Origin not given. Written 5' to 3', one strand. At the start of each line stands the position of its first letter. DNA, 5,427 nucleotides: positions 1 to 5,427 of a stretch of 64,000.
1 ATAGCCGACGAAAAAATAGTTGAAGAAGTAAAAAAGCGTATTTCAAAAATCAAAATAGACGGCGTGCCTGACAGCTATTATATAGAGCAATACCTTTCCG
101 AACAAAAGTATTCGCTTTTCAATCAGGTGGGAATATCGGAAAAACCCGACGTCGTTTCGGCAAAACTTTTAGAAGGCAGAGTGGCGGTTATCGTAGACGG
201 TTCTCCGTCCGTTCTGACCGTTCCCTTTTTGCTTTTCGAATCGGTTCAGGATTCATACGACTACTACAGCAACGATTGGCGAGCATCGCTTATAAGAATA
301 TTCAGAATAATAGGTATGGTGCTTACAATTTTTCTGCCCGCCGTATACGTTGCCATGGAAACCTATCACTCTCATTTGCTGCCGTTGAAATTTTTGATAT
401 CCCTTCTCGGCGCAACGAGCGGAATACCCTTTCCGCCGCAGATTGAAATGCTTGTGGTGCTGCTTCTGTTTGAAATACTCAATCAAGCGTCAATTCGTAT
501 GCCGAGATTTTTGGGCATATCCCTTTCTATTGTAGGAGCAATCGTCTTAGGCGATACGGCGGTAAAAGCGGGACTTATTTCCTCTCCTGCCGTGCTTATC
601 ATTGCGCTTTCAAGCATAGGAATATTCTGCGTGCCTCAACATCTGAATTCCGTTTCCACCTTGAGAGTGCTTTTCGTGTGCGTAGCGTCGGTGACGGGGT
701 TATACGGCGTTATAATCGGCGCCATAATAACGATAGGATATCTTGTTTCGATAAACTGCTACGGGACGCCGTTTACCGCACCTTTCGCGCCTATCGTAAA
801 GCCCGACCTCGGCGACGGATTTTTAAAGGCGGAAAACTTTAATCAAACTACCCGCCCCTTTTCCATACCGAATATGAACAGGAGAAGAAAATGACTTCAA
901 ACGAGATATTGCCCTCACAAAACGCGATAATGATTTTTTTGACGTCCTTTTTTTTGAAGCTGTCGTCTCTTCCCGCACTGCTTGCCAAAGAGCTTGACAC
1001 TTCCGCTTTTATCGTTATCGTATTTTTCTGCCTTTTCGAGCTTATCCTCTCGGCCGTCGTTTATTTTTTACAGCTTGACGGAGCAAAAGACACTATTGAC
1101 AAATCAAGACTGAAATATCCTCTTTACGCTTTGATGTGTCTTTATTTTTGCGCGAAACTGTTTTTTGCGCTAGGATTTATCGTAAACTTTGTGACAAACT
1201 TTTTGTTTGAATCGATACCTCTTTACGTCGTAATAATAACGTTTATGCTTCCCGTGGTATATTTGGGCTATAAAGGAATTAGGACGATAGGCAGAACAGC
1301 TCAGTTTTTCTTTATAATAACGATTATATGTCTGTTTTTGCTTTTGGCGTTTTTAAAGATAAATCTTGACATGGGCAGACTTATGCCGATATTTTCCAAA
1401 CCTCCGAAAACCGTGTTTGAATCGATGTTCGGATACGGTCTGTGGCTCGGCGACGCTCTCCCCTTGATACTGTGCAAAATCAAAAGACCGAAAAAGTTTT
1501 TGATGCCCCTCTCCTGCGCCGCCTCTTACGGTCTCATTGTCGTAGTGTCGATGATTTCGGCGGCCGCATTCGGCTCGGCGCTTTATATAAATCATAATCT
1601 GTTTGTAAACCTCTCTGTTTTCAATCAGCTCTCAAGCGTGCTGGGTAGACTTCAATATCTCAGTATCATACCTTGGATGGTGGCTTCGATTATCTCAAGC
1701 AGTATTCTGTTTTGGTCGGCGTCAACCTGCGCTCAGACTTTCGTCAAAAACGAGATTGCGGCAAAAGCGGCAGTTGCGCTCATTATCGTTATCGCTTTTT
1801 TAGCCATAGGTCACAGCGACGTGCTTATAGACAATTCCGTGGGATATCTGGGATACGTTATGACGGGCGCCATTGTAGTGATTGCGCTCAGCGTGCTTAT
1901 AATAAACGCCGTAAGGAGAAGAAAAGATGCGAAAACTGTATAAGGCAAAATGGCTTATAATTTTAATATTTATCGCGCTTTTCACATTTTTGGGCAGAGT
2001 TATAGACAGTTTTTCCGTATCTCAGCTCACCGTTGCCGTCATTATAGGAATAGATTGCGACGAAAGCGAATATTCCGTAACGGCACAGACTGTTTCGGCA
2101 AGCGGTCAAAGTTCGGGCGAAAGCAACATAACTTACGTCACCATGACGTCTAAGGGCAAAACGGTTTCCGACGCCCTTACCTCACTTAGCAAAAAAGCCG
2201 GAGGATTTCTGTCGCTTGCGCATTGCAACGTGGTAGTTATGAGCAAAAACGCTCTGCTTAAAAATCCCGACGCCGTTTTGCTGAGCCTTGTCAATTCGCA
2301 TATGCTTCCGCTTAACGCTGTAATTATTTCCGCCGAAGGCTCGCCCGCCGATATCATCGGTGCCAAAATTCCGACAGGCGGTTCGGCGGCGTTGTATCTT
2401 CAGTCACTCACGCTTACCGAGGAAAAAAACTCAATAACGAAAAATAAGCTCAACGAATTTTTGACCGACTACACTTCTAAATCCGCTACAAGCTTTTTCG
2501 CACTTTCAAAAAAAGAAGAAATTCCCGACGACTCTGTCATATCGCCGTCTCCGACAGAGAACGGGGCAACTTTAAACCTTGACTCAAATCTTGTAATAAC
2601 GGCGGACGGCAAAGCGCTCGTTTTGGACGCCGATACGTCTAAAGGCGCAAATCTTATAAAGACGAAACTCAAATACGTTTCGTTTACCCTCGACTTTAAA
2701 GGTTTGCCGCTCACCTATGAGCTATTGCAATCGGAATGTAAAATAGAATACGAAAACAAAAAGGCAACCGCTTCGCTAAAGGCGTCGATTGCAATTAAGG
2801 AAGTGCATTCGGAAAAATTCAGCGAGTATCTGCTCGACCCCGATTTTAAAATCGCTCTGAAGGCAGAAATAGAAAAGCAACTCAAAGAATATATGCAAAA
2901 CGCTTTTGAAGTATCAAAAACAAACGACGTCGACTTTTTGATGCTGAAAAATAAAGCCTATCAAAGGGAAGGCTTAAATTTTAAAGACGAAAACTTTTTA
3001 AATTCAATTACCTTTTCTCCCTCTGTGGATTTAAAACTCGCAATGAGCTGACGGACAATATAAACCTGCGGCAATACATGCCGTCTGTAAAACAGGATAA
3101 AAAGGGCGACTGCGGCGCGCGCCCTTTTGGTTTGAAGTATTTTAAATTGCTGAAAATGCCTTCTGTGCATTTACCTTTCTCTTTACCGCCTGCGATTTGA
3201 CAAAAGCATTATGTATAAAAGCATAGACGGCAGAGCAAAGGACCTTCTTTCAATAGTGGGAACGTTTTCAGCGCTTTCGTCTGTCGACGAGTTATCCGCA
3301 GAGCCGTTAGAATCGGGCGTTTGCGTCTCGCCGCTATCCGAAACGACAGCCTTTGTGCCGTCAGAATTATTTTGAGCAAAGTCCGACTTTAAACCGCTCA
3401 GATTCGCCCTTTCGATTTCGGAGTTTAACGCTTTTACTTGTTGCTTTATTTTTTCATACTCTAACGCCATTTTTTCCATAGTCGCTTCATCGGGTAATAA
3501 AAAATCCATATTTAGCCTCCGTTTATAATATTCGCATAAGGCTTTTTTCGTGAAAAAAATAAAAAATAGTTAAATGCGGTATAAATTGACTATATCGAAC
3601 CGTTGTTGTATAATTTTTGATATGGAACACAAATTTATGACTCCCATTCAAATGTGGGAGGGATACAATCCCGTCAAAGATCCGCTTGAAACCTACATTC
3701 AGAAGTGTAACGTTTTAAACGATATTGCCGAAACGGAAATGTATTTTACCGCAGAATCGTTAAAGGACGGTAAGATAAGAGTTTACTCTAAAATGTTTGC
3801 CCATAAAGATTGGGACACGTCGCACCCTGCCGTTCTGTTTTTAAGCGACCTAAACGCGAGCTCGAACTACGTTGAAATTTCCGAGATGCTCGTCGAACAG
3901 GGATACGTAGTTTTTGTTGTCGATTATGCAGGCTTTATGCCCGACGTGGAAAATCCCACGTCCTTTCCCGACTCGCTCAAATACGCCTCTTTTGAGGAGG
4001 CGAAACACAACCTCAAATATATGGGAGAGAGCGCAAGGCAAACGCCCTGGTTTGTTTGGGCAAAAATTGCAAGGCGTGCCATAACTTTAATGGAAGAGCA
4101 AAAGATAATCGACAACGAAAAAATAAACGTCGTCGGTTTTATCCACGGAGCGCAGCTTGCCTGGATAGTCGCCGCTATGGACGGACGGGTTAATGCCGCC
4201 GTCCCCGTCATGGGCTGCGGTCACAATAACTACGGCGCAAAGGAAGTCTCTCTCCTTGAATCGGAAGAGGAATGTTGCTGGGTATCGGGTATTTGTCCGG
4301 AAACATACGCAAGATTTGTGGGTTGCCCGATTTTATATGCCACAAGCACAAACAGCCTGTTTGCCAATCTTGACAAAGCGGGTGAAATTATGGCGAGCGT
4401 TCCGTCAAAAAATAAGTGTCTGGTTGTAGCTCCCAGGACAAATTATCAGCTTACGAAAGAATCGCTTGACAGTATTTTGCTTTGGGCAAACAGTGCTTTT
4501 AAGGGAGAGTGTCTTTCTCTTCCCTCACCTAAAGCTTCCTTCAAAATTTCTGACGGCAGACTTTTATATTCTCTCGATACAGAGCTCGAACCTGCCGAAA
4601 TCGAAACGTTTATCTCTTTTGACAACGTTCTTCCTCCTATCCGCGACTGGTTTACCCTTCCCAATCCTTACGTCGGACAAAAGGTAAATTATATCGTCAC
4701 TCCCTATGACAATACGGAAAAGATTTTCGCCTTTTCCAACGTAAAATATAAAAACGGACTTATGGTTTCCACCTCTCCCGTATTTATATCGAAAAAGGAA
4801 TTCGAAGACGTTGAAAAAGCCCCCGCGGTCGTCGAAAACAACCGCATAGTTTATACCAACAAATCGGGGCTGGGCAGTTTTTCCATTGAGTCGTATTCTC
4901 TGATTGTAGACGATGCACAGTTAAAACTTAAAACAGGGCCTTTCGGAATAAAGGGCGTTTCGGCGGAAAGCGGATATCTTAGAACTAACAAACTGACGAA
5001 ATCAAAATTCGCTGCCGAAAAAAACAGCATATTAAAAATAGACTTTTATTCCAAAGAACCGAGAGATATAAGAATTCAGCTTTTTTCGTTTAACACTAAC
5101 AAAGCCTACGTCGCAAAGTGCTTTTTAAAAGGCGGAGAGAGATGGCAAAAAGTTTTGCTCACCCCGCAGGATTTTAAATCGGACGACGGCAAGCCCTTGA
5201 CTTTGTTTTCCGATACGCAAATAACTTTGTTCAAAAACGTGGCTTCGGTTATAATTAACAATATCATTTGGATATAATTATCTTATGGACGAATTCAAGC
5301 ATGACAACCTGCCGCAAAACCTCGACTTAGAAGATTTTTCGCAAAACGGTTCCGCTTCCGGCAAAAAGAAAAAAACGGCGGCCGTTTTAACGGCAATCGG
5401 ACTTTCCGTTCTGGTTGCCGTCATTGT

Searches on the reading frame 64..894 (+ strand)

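Call 34: search_protein_families(library=pfam, max_evalue=0.00001, proteins=[window:64-894:+])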
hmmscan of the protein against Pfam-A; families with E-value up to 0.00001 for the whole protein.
window:64-894:+ (276 aa): 1 family
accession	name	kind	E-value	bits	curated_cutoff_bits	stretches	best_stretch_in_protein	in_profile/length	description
PF03323.18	GerA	-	3.1e-87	293.5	27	1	2-265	199-464/466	Bacillus/Clostridium GerA spore germination protein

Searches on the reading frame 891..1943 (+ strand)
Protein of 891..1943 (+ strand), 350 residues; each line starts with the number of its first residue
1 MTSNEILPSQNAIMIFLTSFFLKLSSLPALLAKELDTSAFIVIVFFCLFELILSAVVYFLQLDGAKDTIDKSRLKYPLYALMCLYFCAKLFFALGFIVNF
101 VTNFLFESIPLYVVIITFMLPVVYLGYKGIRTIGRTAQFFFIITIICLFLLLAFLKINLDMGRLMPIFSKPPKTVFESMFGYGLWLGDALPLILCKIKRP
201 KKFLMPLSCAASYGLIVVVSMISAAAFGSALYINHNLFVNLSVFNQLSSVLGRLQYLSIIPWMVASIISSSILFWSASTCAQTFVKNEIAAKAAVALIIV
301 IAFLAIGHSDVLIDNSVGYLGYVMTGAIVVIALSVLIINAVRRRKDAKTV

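Call 34: search_protein_families(library=pfam, max_evalue=0.00001, proteins=[window:891-1943:+])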
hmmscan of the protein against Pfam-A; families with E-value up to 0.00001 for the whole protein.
window:891-1943:+ (350 aa): 1 family
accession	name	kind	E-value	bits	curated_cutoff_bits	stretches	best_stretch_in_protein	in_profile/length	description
PF03845.19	Spore_permease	-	1.9e-17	63.5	23.4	1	6-304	2-311/321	Spore germination protein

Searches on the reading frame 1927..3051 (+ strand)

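Call 34: search_protein_families(library=pfam, max_evalue=0.00001, proteins=[window:1927-3051:+])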
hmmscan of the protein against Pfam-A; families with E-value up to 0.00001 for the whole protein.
window:1927-3051:+ (374 aa): 2 families
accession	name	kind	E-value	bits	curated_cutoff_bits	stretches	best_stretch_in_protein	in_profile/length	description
PF25198.1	Spore_GerAC_N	-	4.3e-27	95.5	27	1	30-187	4-167/176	Spore germination protein N-terminal domain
PF05504.16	Spore_GerAC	-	2.5e-09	37.9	23.6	1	232-370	14-162/167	Spore germination B3/ GerAC like, C-terminal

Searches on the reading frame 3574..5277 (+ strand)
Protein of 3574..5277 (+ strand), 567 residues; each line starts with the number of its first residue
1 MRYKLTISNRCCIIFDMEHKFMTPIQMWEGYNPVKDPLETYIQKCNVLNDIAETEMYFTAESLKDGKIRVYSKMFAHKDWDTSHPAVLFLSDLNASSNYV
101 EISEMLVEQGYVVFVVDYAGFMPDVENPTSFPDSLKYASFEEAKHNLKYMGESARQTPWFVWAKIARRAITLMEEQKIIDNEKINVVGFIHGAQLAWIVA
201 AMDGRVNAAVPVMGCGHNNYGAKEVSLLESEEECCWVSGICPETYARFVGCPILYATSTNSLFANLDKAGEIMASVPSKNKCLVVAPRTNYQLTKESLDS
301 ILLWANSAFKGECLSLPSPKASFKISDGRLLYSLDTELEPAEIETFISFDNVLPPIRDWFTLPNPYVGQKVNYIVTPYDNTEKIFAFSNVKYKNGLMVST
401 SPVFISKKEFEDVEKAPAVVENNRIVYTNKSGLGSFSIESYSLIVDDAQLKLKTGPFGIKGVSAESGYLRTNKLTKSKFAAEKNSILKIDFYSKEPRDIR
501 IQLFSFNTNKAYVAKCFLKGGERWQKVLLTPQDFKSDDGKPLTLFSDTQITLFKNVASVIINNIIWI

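Call 34: search_protein_families(library=pfam, max_evalue=0.00001, proteins=[window:3574-5277:+])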
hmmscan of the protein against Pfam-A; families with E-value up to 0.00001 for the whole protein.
window:3574-5277:+ (567 aa): 1 family
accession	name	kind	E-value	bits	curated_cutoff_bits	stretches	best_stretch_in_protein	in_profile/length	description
PF01738.24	DLH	-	7.8e-10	39.1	21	1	78-219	8-130/217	Dienelactone hydrolase family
